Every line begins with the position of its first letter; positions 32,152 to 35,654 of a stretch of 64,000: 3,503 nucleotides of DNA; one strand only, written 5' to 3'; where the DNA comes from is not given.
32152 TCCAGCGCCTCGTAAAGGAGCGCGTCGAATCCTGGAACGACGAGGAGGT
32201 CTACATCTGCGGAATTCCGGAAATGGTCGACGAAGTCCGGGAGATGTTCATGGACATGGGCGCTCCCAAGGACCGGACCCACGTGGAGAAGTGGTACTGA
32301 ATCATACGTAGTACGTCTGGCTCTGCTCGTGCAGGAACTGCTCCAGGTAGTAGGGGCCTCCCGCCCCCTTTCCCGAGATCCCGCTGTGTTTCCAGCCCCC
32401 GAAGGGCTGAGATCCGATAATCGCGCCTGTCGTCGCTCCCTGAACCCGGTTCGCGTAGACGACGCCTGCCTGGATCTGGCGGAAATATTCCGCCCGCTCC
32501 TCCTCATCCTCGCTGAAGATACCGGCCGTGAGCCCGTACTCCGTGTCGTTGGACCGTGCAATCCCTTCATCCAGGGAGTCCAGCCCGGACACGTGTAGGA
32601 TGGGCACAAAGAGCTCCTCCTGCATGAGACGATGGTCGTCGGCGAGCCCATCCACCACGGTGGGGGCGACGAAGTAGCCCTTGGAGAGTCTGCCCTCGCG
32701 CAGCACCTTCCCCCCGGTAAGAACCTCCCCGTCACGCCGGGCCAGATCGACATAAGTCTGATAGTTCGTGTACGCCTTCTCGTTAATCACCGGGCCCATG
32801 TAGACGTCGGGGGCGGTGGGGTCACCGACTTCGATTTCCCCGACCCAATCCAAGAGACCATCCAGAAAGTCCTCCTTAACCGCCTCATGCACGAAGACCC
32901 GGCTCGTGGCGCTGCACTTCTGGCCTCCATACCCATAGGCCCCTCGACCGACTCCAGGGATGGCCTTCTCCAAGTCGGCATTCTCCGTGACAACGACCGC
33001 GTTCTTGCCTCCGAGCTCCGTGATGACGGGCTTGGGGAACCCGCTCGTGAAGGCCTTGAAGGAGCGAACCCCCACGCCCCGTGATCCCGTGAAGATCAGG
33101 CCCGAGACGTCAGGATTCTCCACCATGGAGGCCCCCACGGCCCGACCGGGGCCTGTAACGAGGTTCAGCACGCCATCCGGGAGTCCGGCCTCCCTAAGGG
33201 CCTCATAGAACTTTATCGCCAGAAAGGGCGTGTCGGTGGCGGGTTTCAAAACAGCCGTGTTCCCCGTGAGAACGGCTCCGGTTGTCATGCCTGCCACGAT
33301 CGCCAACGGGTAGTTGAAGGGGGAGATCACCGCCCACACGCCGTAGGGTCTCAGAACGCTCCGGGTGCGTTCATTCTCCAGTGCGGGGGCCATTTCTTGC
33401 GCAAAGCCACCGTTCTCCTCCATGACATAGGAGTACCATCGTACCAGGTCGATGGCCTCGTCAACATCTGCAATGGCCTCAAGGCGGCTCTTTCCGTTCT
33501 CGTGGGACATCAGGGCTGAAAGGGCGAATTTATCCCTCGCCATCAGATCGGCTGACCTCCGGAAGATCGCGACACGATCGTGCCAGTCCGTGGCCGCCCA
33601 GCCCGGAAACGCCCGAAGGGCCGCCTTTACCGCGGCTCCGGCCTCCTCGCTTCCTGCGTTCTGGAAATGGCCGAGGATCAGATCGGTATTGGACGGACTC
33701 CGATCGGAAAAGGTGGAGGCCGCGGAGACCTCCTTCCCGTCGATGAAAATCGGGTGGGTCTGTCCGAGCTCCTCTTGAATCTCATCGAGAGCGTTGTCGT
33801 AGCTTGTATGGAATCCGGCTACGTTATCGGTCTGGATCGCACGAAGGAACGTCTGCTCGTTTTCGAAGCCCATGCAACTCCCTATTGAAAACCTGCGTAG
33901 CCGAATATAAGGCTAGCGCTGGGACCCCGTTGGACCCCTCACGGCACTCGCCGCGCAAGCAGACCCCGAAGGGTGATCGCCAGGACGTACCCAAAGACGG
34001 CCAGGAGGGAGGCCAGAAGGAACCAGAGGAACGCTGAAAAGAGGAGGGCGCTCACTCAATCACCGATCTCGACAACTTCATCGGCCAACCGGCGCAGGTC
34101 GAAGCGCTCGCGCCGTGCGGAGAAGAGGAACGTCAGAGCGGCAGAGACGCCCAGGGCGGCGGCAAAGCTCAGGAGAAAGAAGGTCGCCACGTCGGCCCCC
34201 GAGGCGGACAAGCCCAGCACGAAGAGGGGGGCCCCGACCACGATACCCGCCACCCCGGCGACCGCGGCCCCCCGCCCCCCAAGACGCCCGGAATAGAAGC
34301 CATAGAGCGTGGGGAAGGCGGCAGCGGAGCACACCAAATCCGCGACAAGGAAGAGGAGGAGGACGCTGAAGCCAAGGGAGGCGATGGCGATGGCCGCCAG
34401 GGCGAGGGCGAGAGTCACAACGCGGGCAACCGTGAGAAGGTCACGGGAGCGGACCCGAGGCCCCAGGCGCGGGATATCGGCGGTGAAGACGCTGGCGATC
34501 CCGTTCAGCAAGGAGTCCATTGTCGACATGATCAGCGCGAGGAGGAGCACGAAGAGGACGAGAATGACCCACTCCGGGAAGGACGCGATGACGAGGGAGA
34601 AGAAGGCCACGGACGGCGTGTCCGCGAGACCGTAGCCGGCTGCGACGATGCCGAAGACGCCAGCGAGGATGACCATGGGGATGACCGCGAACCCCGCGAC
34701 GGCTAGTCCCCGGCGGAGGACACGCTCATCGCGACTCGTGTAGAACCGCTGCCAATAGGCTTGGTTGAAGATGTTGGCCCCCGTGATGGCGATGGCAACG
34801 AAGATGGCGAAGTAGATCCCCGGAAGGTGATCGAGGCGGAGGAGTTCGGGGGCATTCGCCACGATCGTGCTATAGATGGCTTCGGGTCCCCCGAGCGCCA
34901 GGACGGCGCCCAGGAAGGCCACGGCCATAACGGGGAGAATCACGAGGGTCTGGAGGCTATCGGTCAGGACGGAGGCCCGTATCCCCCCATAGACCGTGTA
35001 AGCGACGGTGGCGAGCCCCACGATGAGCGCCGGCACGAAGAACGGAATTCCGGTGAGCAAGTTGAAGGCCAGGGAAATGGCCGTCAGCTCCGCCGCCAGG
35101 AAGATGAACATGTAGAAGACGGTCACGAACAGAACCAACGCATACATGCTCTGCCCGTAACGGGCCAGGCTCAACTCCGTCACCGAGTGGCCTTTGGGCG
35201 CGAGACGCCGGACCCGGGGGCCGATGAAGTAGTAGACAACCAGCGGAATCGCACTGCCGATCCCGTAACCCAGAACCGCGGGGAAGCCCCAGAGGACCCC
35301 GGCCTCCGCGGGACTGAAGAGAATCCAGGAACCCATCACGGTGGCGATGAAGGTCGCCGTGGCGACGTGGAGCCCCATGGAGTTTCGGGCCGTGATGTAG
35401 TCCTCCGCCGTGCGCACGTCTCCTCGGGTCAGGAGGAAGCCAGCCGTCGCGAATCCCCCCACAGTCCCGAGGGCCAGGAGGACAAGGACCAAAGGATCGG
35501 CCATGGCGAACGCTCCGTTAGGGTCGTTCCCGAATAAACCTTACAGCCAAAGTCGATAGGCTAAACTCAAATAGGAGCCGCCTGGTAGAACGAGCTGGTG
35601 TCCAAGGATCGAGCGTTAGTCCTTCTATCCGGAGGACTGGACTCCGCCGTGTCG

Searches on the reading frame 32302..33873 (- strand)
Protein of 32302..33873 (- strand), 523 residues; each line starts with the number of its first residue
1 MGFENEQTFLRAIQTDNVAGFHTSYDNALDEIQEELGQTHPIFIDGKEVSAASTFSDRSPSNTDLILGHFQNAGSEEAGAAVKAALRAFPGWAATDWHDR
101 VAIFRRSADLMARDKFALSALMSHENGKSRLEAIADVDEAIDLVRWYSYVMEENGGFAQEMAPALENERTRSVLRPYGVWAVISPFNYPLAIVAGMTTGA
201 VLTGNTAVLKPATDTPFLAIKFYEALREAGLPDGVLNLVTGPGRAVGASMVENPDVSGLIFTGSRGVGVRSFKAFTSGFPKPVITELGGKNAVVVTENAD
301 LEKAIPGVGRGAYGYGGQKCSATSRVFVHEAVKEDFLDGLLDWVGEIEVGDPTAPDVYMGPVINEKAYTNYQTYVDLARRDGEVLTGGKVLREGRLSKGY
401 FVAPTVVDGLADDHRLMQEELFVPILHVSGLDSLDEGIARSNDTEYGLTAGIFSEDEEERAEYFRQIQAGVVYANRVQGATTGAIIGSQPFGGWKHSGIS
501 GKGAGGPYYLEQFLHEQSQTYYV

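Call 66: search_protein_families(library=pfam, proteins=[window:32302-33873:-], max_evalue=0.00001)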
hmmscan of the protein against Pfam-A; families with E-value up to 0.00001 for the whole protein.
window:32302-33873:- (523 aa): 1 family
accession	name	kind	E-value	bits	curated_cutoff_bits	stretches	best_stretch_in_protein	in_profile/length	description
PF00171.27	Aldedh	-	1.3e-134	449.6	23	1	53-516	7-458/461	Aldehyde dehydrogenase family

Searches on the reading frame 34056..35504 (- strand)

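Call 66: search_protein_families(library=pfam, proteins=[window:34056-35504:-], max_evalue=0.00001)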
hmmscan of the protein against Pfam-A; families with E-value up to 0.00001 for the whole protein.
window:34056-35504:- (482 aa): 1 family
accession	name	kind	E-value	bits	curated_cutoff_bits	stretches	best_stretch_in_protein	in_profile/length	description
PF00474.23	SSF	-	6e-23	81.8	22.8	1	36-420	1-406/406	Sodium:solute symporter family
